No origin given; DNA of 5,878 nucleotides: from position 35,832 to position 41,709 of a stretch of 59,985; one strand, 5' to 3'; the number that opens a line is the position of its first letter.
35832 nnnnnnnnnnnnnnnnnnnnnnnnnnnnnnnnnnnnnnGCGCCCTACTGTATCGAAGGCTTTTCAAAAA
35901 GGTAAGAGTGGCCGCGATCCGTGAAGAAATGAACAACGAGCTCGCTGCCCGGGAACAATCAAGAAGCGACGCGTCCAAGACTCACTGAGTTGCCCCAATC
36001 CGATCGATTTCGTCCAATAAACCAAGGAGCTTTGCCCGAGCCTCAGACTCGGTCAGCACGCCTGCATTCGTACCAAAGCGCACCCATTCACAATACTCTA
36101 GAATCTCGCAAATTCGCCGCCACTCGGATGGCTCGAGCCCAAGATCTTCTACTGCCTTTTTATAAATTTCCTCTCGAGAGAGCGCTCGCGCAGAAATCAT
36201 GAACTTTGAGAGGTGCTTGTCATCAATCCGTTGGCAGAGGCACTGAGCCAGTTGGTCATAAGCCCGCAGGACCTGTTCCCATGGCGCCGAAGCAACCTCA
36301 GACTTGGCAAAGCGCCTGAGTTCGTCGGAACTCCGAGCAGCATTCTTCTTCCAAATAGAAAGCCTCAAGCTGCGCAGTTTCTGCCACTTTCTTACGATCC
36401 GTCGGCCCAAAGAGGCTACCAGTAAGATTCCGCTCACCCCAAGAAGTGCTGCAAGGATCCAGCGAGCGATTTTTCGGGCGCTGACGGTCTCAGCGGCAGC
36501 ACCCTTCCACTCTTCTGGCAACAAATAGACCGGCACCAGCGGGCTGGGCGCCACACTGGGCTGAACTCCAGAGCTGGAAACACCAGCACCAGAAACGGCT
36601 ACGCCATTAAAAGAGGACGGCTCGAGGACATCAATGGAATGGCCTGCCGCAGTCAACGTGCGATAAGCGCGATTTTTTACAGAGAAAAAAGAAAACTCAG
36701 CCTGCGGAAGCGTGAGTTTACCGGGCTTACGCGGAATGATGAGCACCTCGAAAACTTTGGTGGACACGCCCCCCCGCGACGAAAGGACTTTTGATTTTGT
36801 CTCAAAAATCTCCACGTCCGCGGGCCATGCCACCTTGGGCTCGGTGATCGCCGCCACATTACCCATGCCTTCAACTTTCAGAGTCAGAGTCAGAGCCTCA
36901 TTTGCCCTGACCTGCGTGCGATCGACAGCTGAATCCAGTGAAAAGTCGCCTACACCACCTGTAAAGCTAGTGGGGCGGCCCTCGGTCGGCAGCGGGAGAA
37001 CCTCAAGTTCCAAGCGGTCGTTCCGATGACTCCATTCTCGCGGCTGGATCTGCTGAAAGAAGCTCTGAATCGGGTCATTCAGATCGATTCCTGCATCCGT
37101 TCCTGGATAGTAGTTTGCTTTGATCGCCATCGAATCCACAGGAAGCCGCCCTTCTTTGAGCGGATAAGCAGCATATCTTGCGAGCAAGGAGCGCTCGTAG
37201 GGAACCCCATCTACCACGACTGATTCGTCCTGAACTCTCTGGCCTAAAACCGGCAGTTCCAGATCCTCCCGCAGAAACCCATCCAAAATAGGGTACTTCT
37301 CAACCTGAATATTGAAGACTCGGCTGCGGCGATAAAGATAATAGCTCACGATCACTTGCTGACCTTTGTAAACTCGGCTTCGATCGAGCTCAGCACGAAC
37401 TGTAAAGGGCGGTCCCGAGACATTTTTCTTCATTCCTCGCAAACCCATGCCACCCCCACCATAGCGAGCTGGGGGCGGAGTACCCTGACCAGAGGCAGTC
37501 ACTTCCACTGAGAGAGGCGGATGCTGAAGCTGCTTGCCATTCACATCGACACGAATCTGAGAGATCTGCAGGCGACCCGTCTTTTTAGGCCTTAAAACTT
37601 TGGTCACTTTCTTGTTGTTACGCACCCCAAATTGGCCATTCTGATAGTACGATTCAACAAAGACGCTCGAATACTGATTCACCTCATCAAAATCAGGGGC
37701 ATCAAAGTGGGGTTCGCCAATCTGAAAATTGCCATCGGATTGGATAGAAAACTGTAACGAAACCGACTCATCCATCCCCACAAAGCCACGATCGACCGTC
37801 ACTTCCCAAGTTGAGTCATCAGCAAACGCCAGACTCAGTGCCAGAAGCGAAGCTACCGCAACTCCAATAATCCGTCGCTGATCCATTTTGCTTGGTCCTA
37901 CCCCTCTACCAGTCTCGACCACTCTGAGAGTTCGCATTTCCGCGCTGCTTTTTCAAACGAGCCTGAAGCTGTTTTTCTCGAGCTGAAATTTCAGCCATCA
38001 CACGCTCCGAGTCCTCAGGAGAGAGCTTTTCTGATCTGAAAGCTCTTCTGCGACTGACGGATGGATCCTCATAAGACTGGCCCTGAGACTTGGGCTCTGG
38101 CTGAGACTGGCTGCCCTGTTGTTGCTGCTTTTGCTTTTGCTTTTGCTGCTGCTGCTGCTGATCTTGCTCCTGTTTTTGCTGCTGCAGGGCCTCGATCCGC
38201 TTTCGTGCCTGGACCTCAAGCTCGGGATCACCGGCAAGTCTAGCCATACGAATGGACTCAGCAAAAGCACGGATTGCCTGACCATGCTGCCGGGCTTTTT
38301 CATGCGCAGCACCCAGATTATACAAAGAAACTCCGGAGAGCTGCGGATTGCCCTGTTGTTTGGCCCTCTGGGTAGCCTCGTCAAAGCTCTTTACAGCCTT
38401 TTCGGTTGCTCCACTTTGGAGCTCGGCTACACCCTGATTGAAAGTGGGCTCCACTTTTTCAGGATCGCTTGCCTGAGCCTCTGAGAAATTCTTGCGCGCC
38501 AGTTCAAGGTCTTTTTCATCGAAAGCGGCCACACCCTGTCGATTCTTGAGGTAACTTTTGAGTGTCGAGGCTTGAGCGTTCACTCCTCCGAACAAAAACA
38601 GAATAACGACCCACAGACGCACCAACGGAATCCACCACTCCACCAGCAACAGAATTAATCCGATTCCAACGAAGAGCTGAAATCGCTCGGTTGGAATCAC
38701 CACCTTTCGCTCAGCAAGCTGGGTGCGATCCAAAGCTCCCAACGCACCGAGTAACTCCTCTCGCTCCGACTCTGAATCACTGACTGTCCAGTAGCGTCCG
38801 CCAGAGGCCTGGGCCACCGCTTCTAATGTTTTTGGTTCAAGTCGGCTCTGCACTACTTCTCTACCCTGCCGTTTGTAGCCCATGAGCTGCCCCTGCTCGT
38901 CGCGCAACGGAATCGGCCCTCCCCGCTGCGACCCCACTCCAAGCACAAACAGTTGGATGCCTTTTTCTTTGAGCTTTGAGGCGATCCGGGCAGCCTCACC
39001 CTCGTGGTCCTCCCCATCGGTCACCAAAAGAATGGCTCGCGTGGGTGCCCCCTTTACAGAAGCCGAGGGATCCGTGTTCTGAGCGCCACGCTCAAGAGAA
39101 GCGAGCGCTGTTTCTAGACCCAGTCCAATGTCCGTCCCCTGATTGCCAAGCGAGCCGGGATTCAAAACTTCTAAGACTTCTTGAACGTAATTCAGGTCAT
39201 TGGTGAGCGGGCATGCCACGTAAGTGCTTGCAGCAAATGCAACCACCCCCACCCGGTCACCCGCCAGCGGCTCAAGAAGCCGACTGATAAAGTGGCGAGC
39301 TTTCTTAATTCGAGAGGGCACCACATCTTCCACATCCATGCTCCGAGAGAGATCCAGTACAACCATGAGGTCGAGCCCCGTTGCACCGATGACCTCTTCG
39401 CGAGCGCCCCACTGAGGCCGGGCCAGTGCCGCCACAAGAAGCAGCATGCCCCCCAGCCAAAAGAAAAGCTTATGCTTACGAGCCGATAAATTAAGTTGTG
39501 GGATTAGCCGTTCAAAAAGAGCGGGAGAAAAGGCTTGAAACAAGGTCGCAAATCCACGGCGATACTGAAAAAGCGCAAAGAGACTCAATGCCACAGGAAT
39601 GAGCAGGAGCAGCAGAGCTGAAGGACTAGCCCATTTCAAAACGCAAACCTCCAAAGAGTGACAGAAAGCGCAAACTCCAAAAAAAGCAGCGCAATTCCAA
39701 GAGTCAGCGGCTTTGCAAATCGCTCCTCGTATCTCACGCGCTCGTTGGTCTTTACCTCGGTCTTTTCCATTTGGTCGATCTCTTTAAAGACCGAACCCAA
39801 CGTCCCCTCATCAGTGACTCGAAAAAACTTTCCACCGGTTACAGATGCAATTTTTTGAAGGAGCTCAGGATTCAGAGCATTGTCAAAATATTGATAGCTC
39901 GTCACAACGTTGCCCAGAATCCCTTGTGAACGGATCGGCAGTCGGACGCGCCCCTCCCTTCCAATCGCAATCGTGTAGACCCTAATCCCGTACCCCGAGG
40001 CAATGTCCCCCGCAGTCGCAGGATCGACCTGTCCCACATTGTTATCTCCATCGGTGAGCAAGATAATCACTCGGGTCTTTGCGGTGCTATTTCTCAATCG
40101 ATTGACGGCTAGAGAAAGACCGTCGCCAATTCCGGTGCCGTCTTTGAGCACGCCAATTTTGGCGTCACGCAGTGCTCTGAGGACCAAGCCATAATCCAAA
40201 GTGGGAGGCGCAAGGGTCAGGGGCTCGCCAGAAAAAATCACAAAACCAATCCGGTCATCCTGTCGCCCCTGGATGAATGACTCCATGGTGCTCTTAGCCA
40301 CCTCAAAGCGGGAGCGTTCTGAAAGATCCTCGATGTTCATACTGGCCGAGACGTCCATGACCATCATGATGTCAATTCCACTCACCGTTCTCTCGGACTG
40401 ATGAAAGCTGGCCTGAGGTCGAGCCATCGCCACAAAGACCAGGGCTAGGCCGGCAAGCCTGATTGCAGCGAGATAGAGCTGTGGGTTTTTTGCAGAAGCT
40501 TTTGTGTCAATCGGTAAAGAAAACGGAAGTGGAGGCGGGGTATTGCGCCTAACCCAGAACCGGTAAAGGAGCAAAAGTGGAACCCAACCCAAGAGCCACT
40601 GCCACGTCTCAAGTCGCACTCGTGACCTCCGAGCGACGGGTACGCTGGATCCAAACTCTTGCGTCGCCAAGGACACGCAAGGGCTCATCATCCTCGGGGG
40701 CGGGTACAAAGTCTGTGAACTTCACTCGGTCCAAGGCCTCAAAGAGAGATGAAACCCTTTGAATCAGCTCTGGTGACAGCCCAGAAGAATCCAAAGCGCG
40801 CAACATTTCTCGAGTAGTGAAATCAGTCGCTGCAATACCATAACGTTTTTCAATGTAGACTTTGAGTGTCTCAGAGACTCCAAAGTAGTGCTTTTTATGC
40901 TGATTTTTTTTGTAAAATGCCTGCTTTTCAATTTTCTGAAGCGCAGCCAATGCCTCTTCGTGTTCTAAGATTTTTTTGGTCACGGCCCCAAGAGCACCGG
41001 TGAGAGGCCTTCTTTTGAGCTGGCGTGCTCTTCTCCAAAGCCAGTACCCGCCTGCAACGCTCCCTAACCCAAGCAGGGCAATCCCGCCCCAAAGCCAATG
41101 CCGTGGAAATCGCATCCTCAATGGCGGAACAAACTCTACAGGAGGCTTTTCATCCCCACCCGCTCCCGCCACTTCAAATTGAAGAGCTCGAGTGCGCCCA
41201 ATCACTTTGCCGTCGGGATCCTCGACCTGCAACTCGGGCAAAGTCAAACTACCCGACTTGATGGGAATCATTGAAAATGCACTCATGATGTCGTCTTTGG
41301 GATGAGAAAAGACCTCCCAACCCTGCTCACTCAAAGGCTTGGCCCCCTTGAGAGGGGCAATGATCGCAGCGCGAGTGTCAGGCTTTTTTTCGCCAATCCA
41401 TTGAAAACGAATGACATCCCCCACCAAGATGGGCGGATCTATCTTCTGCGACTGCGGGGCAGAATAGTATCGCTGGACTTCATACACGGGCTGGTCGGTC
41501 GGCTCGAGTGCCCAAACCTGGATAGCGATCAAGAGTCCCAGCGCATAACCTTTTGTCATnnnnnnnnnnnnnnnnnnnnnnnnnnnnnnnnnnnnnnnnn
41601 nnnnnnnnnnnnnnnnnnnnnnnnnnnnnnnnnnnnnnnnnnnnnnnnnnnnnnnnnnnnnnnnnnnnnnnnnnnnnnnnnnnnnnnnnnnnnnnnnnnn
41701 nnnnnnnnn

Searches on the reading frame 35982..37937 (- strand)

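Call 79: search_protein_families(library=pfam, proteins=[window:35982-37937:-], max_evalue=0.0001)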
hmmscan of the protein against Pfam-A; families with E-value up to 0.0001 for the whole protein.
window:35982-37937:- (651 aa): 1 family
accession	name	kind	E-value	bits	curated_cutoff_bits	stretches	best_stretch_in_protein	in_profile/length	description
PF13584.12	BatD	-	2.4e-29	102.2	24.1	2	337-437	2-92/92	BatD DUF11 like domain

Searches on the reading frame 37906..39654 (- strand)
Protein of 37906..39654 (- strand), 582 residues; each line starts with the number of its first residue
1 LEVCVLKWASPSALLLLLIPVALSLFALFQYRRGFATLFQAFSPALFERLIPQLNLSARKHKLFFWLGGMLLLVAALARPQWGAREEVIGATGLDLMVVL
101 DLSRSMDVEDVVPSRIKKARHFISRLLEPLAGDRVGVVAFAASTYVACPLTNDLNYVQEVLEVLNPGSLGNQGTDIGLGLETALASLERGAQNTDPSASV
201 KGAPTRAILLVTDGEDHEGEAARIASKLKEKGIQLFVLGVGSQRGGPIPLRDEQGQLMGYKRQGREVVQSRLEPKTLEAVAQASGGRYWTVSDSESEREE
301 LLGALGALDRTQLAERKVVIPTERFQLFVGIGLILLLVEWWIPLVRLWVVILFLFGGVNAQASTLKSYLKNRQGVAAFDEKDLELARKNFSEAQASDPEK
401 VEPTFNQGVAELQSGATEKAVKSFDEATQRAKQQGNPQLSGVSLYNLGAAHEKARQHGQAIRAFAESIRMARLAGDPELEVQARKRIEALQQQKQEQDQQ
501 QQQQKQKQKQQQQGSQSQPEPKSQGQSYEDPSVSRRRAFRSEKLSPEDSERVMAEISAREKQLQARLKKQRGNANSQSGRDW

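Call 79: search_protein_families(library=pfam, proteins=[window:37906-39654:-], max_evalue=0.0001)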
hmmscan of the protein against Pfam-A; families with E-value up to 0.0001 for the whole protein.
window:37906-39654:- (582 aa): 6 families
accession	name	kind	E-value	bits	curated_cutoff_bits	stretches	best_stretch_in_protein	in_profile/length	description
PF00092.34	VWA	-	3.8e-18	66.7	23.8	1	95-243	1-142/174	von Willebrand factor type A domain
PF13519.12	VWA_2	-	7.2e-18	65.6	27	1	96-215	1-107/107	von Willebrand factor type A domain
PF07719.23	TPR_2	-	2.1e-09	37.2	27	0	444-470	4-30/34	Tetratricopeptide repeat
PF00515.34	TPR_1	-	4.5e-08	33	27.8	0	443-469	3-29/34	Tetratricopeptide repeat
PF13424.12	TPR_12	-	2.4e-07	31.3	30.1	1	406-472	8-76/77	Tetratricopeptide repeat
PF13432.12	TPR_16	-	2e-06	28.6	32.7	1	372-431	2-61/65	Tetratricopeptide repeat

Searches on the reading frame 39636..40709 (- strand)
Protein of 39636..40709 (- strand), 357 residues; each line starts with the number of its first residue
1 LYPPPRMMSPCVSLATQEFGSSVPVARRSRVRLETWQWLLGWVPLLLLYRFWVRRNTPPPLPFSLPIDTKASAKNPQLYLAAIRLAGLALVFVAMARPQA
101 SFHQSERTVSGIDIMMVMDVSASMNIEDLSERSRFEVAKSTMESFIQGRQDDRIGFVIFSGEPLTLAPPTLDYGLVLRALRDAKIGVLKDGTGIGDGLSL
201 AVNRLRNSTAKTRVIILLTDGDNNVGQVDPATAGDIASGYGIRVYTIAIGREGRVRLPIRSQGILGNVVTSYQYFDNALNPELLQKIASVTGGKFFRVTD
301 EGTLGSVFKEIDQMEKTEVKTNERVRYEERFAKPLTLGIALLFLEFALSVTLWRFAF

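Call 79: search_protein_families(library=pfam, proteins=[window:39636-40709:-], max_evalue=0.0001)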
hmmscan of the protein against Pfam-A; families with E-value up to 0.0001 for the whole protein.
window:39636-40709:- (357 aa): 3 families
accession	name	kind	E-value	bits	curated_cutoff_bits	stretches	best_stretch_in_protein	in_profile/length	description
PF00092.34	VWA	-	6.6e-20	72.5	23.8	1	113-309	1-173/174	von Willebrand factor type A domain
PF13519.12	VWA_2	-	2.3e-19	70.4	27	1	114-221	1-106/107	von Willebrand factor type A domain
PF01882.25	DUF58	-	2e-05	24.3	23.4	1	104-220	28-142/216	Protein of unknown function DUF58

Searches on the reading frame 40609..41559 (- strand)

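Call 79: search_protein_families(library=pfam, proteins=[window:40609-41559:-], max_evalue=0.0001)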
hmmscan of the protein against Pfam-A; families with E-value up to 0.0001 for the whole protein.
window:40609-41559:- (316 aa): 1 family
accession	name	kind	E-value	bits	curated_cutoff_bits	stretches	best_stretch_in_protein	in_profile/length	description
PF14316.11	DUF4381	-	4.1e-05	24.3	27.2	1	151-305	15-144/145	Domain of unknown function (DUF4381)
